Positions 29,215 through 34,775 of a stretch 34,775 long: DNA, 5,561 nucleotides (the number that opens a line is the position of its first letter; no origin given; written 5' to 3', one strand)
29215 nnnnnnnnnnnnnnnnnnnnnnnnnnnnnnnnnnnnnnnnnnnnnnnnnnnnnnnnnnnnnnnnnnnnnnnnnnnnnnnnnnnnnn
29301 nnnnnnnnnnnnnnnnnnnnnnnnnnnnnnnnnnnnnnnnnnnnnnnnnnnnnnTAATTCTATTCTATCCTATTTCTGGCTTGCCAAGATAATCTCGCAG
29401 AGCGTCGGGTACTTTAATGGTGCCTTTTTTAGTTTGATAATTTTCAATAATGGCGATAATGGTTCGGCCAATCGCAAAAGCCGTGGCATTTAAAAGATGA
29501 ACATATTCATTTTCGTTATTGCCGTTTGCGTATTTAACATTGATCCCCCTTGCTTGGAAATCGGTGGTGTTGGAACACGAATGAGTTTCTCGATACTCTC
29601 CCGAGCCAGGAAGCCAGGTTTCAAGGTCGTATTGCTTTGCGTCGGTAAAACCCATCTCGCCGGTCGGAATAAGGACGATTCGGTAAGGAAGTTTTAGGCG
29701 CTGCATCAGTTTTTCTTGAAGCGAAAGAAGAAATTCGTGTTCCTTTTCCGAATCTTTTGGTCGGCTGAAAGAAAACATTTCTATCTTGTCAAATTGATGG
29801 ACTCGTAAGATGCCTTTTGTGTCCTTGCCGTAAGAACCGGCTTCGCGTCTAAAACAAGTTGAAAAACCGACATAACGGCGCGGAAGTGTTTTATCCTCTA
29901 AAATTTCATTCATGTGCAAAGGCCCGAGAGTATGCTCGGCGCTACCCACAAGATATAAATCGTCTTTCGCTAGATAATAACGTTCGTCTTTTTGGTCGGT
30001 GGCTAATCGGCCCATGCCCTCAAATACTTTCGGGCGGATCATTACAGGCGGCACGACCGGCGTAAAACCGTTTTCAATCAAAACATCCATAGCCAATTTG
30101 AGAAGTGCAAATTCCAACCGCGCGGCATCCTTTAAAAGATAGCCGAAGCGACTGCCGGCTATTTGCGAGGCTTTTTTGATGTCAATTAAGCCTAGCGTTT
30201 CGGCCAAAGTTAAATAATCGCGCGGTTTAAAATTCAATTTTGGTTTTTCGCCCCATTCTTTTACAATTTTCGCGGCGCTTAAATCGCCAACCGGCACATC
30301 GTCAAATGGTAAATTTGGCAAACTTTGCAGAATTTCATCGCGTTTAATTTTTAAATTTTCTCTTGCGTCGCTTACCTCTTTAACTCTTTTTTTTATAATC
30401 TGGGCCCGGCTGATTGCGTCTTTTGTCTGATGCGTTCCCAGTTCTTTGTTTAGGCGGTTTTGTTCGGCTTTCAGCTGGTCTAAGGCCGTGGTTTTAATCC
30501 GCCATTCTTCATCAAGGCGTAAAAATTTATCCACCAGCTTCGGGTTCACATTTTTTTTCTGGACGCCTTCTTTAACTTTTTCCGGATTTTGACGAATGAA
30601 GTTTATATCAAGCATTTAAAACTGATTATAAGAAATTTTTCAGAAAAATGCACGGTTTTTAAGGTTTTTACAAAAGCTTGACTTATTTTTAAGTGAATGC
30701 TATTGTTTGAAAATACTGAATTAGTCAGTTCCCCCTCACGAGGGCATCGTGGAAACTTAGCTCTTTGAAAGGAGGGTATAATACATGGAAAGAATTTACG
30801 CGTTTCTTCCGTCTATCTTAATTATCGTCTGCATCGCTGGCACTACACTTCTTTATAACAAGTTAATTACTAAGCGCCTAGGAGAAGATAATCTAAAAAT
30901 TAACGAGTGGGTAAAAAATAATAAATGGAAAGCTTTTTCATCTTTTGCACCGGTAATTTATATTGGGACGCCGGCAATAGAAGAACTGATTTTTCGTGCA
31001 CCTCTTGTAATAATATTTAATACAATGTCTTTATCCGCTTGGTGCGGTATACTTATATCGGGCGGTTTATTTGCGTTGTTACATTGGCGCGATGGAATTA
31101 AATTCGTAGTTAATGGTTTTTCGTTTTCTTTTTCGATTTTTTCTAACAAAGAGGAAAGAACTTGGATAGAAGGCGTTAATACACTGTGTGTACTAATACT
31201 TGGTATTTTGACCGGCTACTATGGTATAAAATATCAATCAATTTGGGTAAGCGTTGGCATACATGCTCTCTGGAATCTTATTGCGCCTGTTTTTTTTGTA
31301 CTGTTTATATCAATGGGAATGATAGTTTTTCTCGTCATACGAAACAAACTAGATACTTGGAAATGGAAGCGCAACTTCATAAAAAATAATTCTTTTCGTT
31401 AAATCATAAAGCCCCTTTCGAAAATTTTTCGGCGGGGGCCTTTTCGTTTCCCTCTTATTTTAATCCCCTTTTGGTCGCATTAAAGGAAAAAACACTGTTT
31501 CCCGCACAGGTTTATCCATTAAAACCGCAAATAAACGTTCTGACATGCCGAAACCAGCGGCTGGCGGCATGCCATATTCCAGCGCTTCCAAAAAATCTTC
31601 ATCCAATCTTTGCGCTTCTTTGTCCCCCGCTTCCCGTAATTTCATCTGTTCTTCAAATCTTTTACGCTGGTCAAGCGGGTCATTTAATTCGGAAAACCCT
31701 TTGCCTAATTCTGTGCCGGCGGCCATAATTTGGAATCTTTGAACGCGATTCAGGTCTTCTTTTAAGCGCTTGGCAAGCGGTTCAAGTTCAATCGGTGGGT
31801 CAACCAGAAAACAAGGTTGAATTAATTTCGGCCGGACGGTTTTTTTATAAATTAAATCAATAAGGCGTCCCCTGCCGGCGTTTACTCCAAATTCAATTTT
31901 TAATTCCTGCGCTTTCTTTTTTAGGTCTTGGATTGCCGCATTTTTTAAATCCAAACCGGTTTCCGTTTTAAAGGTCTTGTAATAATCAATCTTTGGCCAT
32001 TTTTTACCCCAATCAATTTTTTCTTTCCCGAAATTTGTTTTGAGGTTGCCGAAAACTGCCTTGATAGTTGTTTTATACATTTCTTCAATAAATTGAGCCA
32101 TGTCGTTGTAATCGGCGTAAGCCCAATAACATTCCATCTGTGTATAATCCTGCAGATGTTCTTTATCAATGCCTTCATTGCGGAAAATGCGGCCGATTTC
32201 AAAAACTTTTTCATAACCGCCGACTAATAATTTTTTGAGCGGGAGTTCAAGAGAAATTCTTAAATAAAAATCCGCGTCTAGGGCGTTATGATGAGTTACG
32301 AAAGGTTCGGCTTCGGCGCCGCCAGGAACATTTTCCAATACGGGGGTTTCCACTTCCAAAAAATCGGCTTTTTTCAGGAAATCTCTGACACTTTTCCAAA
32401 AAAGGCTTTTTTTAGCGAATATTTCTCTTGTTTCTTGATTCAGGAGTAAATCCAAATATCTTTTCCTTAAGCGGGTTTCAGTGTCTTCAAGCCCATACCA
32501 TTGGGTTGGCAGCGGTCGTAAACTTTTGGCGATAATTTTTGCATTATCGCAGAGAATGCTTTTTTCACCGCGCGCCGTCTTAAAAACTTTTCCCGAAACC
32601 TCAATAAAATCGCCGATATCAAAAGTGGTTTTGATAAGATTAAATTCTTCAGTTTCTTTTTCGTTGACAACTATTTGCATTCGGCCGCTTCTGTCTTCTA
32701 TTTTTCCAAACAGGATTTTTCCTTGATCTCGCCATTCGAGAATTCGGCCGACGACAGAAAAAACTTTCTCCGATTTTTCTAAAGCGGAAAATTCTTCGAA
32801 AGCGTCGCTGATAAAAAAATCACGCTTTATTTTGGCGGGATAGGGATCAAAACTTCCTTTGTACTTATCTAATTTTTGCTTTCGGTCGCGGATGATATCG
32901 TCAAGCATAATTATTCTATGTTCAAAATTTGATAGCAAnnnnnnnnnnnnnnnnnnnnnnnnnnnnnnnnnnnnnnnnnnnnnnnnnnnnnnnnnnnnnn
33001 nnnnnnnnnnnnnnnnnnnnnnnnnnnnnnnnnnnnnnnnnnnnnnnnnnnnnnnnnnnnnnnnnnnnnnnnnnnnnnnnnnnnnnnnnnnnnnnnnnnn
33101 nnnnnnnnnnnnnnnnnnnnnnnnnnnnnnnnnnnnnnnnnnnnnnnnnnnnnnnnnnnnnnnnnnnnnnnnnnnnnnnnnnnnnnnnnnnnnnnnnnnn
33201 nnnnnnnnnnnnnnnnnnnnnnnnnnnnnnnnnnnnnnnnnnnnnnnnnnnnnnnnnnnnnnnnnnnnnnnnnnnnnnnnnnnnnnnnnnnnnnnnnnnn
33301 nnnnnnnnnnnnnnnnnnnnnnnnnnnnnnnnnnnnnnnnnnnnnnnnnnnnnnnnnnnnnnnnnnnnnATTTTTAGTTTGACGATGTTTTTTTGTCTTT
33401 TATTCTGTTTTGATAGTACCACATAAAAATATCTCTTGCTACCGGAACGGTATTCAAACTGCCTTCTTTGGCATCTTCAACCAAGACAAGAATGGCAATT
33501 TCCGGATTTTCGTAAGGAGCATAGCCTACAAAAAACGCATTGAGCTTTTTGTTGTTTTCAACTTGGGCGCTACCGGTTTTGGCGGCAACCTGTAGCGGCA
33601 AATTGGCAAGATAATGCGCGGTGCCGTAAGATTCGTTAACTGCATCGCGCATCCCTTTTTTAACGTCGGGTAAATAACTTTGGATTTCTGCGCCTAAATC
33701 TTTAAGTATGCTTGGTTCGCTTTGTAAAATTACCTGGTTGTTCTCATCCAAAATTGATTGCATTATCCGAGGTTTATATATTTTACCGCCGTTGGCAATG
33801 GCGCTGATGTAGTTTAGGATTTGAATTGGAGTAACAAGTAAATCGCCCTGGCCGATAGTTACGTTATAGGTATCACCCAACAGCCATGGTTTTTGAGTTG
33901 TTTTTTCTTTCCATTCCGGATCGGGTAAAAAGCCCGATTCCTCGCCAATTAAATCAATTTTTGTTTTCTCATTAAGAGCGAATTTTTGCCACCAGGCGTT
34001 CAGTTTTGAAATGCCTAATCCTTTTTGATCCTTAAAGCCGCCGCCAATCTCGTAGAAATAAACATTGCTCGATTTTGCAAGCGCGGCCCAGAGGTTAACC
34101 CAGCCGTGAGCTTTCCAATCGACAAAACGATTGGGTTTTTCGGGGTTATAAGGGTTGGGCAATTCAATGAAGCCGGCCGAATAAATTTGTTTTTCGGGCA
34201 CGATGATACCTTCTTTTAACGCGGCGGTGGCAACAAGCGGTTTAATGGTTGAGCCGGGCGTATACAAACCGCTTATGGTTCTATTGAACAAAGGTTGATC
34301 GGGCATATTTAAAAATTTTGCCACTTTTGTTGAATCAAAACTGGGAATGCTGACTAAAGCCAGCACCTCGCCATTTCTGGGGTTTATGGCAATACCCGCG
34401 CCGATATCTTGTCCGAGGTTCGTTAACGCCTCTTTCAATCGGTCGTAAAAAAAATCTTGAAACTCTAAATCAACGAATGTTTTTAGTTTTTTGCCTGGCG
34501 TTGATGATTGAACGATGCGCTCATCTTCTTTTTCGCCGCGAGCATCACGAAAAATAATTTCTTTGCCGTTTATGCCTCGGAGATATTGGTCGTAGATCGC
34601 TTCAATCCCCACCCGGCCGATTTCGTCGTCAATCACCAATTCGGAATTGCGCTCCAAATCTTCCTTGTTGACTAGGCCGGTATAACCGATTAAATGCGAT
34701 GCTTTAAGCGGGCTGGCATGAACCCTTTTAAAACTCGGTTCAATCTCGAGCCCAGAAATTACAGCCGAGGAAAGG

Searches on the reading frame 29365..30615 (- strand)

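Call 44: search_protein_families(library=pfam, proteins=[window:29365-30615:-], max_evalue=0.001)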
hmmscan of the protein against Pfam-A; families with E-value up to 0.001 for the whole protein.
window:29365-30615:- (416 aa): 2 families
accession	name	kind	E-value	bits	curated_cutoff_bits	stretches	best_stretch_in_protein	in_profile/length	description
PF00587.30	tRNA-synt_2b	-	4.5e-34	118.5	29.3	1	217-393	8-179/179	tRNA synthetase class II core domain (G, H, P, S and T)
PF02403.27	Seryl_tRNA_N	-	2.1e-21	76.6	28.2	1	1-103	1-108/108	Seryl-tRNA synthetase N-terminal domain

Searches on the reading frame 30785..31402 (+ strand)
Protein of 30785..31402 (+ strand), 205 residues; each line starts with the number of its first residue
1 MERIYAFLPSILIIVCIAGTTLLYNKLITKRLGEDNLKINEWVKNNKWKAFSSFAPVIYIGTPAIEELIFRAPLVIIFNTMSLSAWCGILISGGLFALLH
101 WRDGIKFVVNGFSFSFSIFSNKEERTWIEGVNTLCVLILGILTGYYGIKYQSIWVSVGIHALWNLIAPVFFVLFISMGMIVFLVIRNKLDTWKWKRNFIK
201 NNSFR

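Call 44: search_protein_families(library=pfam, proteins=[window:30785-31402:+], max_evalue=0.001)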
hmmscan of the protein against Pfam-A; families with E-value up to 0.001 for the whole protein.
window:30785-31402:+ (205 aa): 1 family
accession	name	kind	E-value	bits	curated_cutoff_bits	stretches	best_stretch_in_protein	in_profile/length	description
PF02517.21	Rce1-like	-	7.5e-14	52.2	22.4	1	54-166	7-93/93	Type II CAAX prenyl endopeptidase Rce1-like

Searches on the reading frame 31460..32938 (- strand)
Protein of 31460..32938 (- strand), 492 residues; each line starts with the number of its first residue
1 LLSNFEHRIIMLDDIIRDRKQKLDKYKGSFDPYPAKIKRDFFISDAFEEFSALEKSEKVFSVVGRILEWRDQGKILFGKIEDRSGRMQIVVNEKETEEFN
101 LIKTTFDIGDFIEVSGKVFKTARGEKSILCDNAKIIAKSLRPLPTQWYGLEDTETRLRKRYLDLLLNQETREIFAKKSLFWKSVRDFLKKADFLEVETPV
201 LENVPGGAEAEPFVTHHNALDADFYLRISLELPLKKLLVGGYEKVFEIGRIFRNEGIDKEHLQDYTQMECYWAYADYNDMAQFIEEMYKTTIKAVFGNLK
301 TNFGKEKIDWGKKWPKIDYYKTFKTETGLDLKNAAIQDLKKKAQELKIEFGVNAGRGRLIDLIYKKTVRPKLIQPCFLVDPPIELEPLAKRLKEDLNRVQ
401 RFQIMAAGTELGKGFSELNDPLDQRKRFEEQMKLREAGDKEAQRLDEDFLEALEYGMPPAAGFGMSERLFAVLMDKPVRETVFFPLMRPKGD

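Call 44: search_protein_families(library=pfam, proteins=[window:31460-32938:-], max_evalue=0.001)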
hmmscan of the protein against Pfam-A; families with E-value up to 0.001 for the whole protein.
window:31460-32938:- (492 aa): 3 families
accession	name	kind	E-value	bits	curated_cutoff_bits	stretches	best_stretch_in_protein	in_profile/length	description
PF00152.25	tRNA-synt_2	-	7.6e-73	245.7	25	1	153-487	2-307/308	tRNA synthetases class II (D, K and N)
PF01336.31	tRNA_anti-codon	-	1.6e-14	54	27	1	61-136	2-75/75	OB-fold nucleic acid binding domain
PF01409.25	tRNA-synt_2d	-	3.7e-05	23.8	19.8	1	244-291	104-153/246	tRNA synthetases class II core domain (F)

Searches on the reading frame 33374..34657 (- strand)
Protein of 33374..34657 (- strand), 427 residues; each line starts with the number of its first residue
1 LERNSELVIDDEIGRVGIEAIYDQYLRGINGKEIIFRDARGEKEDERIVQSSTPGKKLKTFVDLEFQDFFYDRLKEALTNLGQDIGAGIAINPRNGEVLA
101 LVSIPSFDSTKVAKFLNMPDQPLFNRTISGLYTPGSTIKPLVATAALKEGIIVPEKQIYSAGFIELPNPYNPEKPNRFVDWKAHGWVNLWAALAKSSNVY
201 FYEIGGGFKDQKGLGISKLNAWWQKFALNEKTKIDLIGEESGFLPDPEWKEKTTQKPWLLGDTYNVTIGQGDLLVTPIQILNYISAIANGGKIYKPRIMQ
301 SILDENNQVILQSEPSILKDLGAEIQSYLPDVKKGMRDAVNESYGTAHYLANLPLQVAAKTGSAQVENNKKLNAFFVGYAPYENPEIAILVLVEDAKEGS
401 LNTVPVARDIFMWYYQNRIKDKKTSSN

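Call 44: search_protein_families(library=pfam, proteins=[window:33374-34657:-], max_evalue=0.001)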
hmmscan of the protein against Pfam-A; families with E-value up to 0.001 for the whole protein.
window:33374-34657:- (427 aa): 2 families
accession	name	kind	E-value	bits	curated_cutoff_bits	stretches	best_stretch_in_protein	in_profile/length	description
PF00905.27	Transpeptidase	-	6.2e-59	200.1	22.1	1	87-411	2-298/299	Penicillin binding protein transpeptidase domain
PF03717.20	PBP_dimer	-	8e-06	26.8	24.4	1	7-44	139-176/180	Penicillin-binding Protein dimerisation domain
